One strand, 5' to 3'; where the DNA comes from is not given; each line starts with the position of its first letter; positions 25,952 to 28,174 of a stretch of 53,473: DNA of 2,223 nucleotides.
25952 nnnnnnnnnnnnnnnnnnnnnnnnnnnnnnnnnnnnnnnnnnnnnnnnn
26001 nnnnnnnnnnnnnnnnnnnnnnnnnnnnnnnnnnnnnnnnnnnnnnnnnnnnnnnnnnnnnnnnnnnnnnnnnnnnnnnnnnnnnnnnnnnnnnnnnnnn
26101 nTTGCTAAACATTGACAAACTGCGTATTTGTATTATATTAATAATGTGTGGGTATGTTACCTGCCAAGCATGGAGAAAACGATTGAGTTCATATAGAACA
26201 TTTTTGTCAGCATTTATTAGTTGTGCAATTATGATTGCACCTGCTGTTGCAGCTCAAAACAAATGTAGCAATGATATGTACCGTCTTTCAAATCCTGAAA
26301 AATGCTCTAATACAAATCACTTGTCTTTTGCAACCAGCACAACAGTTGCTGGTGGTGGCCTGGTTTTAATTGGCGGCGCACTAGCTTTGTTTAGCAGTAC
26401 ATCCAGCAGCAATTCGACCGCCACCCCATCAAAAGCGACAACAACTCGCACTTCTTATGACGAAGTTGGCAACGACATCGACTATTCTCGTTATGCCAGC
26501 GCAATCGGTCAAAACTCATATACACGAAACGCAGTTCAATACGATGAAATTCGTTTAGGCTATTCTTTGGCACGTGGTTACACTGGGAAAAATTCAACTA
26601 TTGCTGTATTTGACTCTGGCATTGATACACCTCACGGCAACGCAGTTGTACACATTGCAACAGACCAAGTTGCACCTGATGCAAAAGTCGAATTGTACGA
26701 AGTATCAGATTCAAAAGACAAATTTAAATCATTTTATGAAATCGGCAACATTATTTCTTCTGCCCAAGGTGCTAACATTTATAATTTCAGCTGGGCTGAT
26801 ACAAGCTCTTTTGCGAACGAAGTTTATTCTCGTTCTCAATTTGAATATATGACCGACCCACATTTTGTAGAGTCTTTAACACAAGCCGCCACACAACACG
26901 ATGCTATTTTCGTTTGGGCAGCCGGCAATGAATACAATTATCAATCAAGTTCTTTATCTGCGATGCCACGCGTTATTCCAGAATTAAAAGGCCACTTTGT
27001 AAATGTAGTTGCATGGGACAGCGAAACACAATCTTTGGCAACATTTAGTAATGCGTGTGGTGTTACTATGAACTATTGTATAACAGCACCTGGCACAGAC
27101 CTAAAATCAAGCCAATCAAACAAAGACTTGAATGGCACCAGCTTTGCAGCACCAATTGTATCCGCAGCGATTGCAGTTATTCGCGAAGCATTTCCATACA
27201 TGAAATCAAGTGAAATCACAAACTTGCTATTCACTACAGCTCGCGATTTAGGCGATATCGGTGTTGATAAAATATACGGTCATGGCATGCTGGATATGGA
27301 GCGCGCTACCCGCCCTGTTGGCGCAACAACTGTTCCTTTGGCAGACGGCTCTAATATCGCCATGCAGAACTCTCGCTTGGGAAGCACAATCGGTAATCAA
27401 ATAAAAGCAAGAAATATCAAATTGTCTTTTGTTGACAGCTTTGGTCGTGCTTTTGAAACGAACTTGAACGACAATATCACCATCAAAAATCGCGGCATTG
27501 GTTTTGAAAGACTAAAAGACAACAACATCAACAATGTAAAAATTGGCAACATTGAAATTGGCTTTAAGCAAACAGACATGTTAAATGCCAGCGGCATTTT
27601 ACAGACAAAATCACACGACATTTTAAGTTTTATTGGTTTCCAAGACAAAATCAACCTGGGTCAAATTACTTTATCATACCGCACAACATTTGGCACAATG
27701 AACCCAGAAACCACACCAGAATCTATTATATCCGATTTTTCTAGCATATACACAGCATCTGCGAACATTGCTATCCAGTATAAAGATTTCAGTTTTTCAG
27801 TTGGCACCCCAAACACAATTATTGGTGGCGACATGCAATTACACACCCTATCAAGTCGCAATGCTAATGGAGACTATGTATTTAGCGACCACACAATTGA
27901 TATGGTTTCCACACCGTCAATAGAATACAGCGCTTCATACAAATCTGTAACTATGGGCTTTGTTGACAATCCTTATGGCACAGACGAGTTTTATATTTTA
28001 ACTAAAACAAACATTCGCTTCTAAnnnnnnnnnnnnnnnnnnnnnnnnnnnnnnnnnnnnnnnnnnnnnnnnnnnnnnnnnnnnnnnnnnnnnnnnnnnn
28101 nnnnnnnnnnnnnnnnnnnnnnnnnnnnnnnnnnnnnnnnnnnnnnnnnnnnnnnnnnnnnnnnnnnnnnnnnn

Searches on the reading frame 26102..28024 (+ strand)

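Call 54: search_protein_families(library=pfam, proteins=[window:26102-28024:+], max_evalue=0.0001)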
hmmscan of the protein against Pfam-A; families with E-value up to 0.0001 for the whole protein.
window:26102-28024:+ (640 aa): 1 family
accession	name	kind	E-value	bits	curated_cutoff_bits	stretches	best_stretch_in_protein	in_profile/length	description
PF00082.27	Peptidase_S8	-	1.9e-30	106.6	21.8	1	187-395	74-288/288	Subtilase family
